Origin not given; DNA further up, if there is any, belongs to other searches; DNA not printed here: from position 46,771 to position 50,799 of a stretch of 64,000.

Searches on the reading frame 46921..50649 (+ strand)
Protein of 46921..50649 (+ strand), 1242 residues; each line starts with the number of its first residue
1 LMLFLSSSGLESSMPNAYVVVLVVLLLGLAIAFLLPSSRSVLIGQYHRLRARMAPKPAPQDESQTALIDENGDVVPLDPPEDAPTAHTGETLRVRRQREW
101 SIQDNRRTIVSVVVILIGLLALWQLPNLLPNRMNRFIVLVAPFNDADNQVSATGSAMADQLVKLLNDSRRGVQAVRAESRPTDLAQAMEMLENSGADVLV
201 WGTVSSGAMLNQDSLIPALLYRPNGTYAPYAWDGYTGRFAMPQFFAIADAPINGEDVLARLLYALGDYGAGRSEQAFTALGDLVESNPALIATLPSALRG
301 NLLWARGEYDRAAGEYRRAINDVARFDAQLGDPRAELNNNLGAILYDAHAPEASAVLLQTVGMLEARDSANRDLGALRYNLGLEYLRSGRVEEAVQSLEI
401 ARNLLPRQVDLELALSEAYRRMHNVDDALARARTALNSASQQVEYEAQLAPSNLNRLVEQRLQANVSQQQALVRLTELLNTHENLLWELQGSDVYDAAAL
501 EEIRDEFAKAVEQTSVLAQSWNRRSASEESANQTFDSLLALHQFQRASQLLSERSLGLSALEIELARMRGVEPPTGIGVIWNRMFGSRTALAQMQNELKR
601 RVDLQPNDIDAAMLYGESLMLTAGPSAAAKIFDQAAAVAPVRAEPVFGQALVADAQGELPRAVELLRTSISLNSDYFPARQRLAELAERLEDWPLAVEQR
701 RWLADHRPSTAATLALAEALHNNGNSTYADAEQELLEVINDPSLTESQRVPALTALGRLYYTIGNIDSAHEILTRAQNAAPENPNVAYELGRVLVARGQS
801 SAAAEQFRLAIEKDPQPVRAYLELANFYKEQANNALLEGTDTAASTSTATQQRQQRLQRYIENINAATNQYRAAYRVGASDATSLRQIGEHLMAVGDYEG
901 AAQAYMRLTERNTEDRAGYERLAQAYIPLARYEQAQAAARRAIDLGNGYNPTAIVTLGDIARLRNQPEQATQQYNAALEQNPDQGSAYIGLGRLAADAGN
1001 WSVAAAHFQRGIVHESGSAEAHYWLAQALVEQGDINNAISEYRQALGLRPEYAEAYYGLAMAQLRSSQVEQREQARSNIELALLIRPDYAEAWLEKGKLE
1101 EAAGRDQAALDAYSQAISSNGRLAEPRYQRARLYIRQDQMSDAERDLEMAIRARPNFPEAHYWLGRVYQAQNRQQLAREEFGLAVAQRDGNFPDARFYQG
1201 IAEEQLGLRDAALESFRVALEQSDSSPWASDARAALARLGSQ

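Call 64: search_protein_families(library=padloc, proteins=[window:46921-50649:+], max_evalue=0.001)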
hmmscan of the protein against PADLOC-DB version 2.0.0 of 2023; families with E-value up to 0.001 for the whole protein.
window:46921-50649:+ (1242 aa): 1 family
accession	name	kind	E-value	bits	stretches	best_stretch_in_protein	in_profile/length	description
PDLC01101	PrimPol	-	4.6e-05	20.3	0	764-833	13-82/490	adaptation polymerase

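Call 65: search_protein_families(library=pfam, proteins=[window:46921-50649:+], max_evalue=0.001)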
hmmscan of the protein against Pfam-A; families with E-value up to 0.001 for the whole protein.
window:46921-50649:+ (1242 aa): 16 families
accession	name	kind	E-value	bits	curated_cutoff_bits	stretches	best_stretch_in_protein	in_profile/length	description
PF13432.12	TPR_16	-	1.3e-39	134.6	32.7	5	755-816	2-63/65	Tetratricopeptide repeat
PF07719.23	TPR_2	-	3.5e-37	123.9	27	1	1019-1051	1-33/34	Tetratricopeptide repeat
PF13414.12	TPR_11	-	5.5e-32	109.6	26.8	2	1027-1064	2-39/42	TPR repeat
PF13428.12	TPR_14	-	1.7e-28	96.6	23.5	2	1020-1060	2-42/44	Tetratricopeptide repeat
PF13181.12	TPR_8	-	1.6e-27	93.7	25.7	1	1019-1051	1-33/34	Tetratricopeptide repeat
PF13431.12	TPR_17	-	1.9e-25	87.4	24.4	0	1148-1178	3-33/34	Tetratricopeptide repeat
PF14559.12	TPR_19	-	3.4e-25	88.6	25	1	1029-1071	1-43/68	Tetratricopeptide repeat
PF00515.34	TPR_1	-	8e-23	79.7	27.8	1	1019-1052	1-34/34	Tetratricopeptide repeat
PF25062.1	ARM_TT21_N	-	1.2e-15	58.3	40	0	707-835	57-185/222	Tetratricopeptide repeat protein 21 N-terminal ARM repeat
PF12895.13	ANAPC3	-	1.2e-11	45.2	27.2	1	1012-1073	16-76/82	Anaphase-promoting complex, cyclosome, subunit 3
PF13174.12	TPR_6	-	2.9e-10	40.5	26.3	0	1020-1049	1-30/33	Tetratricopeptide repeat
PF13424.12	TPR_12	-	1.2e-09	38.6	30.1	0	957-1011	9-71/77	Tetratricopeptide repeat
PF23914.1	TPR_CcmH_CycH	-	4.2e-08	33.6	42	1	755-833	55-136/158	Cytochrome c-type biogenesis protein H TPR domain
PF24575.1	TPR_Slam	-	1.4e-06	29.1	35.2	0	1024-1073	50-101/104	Surface lipoprotein assembly modifier, N-terminal TPR repeats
PF13371.12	TPR_9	-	2.5e-06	27.8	35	0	1065-1119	4-58/73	Tetratricopeptide repeat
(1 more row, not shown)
